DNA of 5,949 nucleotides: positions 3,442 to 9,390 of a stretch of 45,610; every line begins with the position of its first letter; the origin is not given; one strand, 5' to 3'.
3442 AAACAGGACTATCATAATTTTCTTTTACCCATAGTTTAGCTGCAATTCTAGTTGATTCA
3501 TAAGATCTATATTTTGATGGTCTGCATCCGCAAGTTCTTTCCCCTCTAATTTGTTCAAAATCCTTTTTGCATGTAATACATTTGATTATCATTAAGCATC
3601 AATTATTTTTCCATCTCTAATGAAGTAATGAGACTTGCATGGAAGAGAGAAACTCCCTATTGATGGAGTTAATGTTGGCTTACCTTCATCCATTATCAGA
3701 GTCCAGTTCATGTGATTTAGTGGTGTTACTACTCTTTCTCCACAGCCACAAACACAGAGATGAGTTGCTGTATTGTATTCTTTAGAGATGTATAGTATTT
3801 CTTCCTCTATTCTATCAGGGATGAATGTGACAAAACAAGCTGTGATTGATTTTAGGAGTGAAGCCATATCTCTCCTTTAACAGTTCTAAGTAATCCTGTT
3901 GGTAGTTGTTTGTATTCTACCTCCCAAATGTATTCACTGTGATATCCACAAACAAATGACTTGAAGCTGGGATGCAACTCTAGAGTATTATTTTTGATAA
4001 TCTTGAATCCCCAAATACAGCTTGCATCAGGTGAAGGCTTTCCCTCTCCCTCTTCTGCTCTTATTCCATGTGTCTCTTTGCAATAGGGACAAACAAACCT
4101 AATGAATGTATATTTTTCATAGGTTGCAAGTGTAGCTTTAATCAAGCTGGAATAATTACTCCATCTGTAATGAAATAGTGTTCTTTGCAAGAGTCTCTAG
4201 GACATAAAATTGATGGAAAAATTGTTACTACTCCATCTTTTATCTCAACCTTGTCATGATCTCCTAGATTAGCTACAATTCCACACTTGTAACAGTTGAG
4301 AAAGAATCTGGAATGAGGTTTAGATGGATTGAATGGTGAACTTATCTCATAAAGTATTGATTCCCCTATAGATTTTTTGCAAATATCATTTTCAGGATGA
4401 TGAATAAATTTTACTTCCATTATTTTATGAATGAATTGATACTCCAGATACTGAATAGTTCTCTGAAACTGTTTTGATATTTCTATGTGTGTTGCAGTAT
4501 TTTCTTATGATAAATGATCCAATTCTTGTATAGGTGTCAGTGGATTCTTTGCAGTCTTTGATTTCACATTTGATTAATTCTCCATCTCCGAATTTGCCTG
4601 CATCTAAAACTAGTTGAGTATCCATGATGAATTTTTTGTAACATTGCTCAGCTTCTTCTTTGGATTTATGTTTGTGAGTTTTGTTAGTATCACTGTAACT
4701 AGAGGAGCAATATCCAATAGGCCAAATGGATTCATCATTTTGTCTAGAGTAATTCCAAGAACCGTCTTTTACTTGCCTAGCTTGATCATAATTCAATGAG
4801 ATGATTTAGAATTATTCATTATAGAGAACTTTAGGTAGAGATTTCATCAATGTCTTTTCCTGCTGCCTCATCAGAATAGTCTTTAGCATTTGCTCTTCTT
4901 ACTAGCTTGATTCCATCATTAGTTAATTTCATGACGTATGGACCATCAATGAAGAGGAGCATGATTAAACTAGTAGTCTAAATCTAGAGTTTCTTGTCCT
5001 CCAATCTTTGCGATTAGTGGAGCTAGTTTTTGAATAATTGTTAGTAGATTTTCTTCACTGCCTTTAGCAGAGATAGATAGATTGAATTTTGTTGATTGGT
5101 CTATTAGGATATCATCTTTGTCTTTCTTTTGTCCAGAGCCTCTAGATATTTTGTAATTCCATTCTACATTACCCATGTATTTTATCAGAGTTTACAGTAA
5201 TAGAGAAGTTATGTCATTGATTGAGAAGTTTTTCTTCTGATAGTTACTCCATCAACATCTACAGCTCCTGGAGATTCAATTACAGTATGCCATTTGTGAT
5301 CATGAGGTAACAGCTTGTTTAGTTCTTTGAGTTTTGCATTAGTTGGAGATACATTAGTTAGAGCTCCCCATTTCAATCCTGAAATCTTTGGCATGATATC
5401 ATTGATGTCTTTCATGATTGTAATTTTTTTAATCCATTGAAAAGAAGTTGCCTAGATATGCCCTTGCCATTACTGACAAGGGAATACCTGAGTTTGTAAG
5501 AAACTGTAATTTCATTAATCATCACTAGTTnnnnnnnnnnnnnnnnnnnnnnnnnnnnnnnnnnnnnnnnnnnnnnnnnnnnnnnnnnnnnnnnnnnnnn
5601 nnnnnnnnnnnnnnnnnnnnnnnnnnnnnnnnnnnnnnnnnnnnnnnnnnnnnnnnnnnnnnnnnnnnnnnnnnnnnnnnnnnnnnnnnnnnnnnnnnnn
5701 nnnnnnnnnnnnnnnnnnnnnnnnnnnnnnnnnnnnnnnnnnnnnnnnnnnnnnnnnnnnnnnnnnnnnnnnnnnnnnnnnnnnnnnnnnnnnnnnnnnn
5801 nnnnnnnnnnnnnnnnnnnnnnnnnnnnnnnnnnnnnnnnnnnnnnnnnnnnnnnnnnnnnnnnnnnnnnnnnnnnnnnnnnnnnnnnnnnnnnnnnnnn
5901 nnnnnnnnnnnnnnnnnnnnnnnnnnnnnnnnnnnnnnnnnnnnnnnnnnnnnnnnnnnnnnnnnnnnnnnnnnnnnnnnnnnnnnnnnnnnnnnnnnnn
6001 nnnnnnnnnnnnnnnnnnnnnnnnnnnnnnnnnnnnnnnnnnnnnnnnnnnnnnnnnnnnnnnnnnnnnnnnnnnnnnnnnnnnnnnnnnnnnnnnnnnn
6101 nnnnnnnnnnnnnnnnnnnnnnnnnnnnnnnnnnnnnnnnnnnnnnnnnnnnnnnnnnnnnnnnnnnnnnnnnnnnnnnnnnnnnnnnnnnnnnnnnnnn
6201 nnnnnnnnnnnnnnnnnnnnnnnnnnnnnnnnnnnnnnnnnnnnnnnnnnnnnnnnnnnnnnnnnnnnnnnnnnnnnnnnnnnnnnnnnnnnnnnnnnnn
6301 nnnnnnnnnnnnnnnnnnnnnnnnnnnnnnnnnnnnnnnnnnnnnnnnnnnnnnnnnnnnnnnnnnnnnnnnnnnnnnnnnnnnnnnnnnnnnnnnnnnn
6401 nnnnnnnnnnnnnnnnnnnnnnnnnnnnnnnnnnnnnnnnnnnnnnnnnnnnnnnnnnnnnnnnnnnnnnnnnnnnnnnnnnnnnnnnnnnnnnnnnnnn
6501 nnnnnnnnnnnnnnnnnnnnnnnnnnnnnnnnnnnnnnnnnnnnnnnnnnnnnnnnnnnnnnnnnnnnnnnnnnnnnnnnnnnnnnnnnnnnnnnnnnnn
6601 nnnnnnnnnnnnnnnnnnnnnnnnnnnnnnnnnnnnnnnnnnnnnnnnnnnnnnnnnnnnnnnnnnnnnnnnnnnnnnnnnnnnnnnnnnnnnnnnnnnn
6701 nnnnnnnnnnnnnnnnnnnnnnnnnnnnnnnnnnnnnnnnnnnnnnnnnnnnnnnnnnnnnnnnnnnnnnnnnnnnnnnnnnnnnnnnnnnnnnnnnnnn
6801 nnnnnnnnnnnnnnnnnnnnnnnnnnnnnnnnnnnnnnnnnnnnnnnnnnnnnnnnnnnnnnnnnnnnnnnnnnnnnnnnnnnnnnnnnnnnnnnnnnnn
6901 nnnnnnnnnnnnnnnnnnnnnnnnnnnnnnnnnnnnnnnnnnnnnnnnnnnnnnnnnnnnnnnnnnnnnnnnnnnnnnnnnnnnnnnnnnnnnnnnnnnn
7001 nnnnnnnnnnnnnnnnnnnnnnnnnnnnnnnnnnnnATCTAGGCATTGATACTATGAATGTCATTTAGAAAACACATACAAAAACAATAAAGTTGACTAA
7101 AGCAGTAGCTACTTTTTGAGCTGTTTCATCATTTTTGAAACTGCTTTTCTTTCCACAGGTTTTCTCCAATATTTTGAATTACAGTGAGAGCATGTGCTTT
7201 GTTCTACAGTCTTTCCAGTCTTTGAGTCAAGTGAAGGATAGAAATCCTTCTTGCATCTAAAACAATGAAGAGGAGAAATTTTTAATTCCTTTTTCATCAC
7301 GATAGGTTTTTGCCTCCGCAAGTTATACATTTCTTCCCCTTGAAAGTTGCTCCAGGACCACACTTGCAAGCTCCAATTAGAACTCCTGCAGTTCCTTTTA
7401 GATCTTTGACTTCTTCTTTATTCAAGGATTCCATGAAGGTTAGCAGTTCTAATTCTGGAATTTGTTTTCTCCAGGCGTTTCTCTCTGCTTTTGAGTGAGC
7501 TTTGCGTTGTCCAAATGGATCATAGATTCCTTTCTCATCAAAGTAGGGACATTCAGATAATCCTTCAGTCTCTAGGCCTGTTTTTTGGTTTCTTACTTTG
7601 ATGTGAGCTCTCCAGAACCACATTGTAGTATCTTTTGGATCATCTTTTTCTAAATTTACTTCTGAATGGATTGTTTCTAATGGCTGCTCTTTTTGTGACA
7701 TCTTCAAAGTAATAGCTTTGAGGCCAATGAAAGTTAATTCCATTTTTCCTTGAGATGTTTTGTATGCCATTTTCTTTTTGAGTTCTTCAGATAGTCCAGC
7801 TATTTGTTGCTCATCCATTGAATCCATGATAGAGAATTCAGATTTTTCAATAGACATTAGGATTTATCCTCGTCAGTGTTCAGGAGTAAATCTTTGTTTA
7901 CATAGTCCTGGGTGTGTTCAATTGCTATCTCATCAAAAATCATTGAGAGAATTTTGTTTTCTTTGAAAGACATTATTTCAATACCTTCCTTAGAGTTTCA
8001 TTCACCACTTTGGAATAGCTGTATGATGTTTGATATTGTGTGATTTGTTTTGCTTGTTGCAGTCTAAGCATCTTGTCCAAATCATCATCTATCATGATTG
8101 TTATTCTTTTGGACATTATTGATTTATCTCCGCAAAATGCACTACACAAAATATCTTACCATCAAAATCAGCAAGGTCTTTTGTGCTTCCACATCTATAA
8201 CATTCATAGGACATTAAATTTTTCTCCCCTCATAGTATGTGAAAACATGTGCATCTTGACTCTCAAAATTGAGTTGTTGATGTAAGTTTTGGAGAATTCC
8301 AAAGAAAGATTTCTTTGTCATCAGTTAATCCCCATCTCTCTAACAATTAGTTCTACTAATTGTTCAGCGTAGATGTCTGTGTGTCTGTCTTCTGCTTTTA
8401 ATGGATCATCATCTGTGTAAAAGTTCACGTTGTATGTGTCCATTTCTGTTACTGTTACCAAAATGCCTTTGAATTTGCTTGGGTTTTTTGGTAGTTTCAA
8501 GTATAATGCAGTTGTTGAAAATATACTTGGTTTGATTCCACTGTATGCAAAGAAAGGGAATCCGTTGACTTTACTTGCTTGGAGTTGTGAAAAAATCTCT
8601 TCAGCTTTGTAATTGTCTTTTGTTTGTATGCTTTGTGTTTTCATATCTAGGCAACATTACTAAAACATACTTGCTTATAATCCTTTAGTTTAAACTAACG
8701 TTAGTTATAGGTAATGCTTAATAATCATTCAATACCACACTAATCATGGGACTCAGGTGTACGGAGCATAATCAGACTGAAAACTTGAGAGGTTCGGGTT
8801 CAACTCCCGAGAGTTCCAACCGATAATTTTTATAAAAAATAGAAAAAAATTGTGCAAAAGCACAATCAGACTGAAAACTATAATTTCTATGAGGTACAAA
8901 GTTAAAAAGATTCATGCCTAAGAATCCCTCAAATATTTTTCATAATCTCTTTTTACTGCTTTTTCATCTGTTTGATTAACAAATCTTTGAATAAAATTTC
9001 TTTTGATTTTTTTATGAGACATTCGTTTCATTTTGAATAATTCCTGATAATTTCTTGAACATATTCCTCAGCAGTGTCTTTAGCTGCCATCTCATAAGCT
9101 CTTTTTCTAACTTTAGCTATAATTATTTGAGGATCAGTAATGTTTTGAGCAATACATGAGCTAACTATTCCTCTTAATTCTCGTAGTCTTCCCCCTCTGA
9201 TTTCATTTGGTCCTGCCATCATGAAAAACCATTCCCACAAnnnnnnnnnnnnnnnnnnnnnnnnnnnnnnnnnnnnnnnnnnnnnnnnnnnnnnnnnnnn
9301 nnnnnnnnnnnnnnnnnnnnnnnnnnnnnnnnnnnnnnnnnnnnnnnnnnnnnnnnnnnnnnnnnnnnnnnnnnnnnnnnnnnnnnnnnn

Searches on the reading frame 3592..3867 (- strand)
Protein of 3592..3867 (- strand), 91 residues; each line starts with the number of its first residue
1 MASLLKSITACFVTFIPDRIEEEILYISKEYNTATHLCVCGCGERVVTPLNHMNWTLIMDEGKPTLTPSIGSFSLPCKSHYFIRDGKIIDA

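Call 27: search_protein_families(library=pfam, max_evalue=0.01, proteins=[window:3592-3867:-])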
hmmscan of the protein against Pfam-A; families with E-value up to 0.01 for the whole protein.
window:3592-3867:- (91 aa): 1 family
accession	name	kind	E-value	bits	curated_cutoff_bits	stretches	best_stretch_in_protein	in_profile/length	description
PF20137.4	DUF6527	-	1.5e-22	79.7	23.6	1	33-89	2-61/63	Family of unknown function (DUF6527)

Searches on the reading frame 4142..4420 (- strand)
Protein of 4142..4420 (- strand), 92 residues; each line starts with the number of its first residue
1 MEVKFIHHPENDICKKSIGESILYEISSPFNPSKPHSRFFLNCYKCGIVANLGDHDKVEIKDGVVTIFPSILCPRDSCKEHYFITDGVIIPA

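Call 27: search_protein_families(library=pfam, max_evalue=0.01, proteins=[window:4142-4420:-])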
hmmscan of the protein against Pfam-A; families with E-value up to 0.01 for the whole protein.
window:4142-4420:- (92 aa): 1 family
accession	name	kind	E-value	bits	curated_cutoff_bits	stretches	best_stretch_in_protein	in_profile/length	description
PF20137.4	DUF6527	-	2.2e-05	24.7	23.6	1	48-90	15-61/63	Family of unknown function (DUF6527)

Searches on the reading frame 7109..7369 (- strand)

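Call 59: search_protein_families(library=pfam, max_evalue=0.05, proteins=[window:7109-7369:-])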
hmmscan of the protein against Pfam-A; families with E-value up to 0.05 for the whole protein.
window:7109-7369:- (86 aa): 1 family
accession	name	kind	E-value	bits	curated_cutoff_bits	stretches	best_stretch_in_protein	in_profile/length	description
PF16278.11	zf-C2HE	-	0.042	14.7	30.1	1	18-45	16-48/63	C2HE / C2H2 / C2HC zinc-binding finger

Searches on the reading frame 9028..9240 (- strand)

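Call 59: search_protein_families(library=pfam, max_evalue=0.05, proteins=[window:9028-9240:-])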
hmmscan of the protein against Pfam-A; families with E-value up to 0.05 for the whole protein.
window:9028-9240:- (70 aa): 1 family
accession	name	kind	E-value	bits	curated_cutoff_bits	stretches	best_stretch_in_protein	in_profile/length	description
PF12939.12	DUF3837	-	0.04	14.8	25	1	30-69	42-81/101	Domain of unknown function (DUF3837)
